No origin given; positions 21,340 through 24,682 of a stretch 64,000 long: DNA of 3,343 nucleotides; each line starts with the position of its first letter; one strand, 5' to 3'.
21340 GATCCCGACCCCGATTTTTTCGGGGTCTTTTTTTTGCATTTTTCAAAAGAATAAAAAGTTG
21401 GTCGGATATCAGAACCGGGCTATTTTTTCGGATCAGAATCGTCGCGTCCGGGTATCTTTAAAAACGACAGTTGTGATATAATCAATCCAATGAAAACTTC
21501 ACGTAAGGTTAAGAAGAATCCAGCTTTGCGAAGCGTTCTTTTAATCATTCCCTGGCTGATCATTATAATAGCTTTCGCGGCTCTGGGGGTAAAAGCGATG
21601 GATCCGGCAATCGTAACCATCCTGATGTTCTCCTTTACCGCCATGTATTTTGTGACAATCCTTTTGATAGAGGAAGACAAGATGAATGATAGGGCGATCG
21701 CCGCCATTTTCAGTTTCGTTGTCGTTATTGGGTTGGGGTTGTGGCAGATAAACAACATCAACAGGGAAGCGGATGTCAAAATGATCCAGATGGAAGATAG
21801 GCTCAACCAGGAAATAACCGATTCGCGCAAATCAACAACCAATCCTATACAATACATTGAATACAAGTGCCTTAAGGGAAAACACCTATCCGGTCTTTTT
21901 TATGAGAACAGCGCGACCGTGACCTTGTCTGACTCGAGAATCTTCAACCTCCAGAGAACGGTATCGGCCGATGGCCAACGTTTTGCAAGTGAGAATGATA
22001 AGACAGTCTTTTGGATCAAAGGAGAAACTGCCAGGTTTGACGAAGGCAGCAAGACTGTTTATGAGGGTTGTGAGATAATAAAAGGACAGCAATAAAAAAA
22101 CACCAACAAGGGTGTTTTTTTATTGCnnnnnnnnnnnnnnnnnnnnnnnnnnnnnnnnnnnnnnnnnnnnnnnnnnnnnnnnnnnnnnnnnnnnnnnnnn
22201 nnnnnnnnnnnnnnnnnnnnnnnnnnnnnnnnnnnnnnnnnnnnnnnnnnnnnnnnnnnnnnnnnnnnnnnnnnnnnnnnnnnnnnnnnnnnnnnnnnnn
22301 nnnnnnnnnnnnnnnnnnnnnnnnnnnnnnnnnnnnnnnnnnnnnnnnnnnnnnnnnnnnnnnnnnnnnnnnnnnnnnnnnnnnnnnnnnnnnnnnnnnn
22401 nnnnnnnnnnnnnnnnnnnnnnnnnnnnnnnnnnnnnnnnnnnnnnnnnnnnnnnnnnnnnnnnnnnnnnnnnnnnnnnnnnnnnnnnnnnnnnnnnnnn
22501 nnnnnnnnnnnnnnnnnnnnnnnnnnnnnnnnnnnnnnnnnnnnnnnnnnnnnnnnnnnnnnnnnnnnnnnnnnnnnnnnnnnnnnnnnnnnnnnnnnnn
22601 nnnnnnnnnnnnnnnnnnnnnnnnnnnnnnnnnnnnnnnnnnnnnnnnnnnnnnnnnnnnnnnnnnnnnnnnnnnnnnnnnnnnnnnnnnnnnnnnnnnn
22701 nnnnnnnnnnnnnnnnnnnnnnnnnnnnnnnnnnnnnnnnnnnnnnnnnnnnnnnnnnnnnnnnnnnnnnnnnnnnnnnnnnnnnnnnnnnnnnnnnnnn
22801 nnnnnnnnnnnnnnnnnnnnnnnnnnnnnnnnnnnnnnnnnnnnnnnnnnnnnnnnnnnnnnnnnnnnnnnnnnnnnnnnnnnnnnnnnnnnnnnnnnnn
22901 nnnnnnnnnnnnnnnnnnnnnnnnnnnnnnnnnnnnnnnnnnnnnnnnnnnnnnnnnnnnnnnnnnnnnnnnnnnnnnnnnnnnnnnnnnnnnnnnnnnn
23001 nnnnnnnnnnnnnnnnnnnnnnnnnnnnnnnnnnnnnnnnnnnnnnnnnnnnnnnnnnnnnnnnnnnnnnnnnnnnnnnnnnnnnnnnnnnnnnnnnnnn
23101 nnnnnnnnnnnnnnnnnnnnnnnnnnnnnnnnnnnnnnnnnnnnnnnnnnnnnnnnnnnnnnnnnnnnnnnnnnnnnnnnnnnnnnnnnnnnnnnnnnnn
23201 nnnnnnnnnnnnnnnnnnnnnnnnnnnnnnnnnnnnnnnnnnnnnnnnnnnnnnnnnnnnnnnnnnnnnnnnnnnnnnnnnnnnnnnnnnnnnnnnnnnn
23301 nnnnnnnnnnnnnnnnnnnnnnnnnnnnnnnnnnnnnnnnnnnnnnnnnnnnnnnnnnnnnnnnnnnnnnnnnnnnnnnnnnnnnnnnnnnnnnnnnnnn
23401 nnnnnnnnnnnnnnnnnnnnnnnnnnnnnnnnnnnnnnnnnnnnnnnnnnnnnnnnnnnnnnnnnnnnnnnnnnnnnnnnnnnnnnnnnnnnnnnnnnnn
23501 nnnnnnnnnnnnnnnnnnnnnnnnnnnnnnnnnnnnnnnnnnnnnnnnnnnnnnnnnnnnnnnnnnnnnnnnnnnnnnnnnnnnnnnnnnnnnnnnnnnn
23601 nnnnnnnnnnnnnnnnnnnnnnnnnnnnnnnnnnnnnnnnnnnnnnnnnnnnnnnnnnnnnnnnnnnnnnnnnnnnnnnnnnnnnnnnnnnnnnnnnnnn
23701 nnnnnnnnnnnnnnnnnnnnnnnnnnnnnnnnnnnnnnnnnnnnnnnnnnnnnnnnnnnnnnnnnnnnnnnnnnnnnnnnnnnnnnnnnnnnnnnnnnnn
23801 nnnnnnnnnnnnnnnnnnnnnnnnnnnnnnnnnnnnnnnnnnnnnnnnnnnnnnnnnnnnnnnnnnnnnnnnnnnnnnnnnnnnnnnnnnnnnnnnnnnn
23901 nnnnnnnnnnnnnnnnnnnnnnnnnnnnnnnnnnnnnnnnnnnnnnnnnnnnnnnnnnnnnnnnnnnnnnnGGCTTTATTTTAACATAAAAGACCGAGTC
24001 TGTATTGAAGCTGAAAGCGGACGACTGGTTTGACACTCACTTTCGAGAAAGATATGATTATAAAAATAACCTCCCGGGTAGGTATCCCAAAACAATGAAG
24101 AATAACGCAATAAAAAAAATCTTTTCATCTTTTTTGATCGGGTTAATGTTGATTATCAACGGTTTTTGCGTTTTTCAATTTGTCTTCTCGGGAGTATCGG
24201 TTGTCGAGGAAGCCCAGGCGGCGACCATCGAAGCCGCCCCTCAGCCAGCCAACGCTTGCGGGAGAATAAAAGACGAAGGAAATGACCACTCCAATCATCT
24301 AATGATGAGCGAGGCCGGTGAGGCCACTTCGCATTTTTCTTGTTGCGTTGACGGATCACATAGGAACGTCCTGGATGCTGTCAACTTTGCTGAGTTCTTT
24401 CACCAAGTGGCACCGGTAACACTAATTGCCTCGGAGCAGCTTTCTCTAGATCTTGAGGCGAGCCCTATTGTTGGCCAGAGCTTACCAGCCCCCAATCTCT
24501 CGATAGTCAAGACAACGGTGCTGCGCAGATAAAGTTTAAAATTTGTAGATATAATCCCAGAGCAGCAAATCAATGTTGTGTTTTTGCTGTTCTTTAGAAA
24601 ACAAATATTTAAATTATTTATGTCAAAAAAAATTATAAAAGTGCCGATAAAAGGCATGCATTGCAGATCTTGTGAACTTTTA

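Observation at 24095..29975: Copper-handling locus with an unusual three-module membrane protein (HMA + DsbD/CcdA-like thiol core + two Cys-Gly-Met-Gly-Met cupredoxin-like domains) next to copZ-copA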

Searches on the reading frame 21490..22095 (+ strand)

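Call 3: search_protein_families(library=pfam, proteins=[window:21490-22095:+], max_evalue=0.01)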
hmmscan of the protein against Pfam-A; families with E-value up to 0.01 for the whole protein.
window:21490-22095:+ (201 aa): 1 family
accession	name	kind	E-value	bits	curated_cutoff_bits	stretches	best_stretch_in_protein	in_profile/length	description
PF09864.15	MliC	-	3.5e-08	33.7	22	1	125-188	1-63/67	Membrane-bound lysozyme-inhibitor of c-type lysozyme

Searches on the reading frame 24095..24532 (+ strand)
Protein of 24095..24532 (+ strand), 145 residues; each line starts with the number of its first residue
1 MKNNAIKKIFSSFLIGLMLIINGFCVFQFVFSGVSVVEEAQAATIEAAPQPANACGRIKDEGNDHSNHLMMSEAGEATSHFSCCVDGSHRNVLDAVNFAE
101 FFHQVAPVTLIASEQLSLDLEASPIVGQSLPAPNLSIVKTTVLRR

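Call 3: search_protein_families(library=pfam, proteins=[window:24095-24532:+], max_evalue=0.01)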
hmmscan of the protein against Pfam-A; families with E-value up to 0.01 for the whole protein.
window:24095-24532:+ (145 aa): 0 families

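Call 4: search_protein_families(library=ncbifam, proteins=[window:24095-24532:+], max_evalue=0.01)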
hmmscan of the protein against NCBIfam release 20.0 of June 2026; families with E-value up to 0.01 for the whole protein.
window:24095-24532:+ (145 aa): 0 families

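Call 44: find_homologous_proteins(query=window:24095-24529:+, max_evalue=0.01)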
Query window:24095-24529:+ (145 aa): 1 proteins with E <= 0.01 among 16 candidates.
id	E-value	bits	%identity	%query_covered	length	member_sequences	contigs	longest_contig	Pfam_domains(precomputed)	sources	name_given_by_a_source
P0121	8.4e-89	312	100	100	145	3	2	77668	-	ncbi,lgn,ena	-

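Call 59: search_protein_representatives(protein=window:24095-24529:+)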
Query: 145 residues. Proteins with E-value up to 0.001 (for the whole library): 15; up to 1e-10: 2; up to 1e-30: 1. The best 15 are listed.
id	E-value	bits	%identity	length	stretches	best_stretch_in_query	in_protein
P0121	2.7e-89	312.3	100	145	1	1-145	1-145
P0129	3.4e-11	59.6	34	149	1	1-144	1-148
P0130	1.5e-09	54.2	35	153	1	1-144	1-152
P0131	3.5e-09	53.0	34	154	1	1-144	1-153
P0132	1.2e-06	44.9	29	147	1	6-144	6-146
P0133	6.3e-06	42.5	29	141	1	4-144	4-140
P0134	9.1e-06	42.0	30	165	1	1-144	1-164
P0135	9.2e-06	42.0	35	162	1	1-144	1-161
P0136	1.9e-05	40.9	30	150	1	7-145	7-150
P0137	8.4e-05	38.9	28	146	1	1-144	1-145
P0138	1.0e-04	38.6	29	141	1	5-144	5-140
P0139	1.8e-04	37.8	32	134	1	17-144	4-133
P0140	2.1e-04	37.6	30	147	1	14-144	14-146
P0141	6.0e-04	36.1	27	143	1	7-144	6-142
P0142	9.0e-04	35.6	31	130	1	28-144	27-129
